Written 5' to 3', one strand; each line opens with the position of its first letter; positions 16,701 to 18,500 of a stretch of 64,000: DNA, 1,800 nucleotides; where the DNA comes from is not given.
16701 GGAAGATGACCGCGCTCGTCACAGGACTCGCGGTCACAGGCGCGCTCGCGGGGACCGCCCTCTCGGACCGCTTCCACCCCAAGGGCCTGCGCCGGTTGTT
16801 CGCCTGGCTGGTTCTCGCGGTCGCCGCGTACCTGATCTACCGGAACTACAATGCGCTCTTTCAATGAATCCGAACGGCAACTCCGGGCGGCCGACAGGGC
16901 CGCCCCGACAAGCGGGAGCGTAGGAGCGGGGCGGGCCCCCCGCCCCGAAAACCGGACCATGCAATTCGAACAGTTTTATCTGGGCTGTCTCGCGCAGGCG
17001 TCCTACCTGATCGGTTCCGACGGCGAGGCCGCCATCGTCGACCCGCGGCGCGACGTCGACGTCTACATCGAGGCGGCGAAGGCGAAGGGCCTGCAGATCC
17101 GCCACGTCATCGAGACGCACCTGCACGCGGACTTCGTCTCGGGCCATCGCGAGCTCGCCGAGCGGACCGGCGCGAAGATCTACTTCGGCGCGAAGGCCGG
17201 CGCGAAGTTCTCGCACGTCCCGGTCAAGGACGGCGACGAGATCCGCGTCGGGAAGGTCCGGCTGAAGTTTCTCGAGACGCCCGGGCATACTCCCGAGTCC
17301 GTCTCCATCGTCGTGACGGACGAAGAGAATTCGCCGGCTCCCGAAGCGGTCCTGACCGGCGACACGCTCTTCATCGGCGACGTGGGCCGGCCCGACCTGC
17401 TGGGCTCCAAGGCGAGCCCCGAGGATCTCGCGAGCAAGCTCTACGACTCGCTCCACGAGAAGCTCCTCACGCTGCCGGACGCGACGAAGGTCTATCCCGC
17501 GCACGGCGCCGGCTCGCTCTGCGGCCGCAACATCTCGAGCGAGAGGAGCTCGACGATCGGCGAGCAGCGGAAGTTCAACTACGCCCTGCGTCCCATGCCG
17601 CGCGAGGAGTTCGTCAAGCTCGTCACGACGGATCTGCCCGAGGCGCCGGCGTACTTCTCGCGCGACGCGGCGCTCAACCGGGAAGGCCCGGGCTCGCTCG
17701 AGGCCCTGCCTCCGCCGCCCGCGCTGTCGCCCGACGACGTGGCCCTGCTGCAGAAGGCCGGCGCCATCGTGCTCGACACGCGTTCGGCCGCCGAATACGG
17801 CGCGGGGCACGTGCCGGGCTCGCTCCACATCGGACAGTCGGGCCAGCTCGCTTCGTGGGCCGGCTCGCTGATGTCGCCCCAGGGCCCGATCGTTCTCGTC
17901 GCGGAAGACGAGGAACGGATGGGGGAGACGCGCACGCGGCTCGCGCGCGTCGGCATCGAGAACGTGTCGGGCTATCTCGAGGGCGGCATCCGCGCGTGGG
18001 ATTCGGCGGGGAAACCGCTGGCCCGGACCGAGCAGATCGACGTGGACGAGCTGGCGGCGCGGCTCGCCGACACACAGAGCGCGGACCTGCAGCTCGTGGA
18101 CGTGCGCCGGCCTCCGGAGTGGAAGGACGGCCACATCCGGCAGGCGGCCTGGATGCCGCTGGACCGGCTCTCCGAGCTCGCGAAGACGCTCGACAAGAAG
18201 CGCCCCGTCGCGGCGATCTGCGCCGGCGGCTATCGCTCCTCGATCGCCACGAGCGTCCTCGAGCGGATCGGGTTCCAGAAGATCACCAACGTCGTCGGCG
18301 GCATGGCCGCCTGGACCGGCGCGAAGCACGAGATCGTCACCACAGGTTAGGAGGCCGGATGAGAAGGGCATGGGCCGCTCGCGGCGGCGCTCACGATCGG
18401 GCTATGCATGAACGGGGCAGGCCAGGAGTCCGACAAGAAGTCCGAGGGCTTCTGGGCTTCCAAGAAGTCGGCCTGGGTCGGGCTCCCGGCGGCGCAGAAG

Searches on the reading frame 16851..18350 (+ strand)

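Call 56: search_protein_families(library=pfam, proteins=[window:16851-18350:+], max_evalue=0.001)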
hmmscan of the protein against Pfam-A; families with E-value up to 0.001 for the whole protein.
window:16851-18350:+ (499 aa): 2 families
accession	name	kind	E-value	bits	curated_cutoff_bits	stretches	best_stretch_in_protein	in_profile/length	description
PF00581.25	Rhodanese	-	1.9e-30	105.7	22.2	2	398-490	2-101/102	Rhodanese-like domain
PF00753.33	Lactamase_B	-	1.4e-18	68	22.7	1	45-218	2-196/196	Metallo-beta-lactamase superfamily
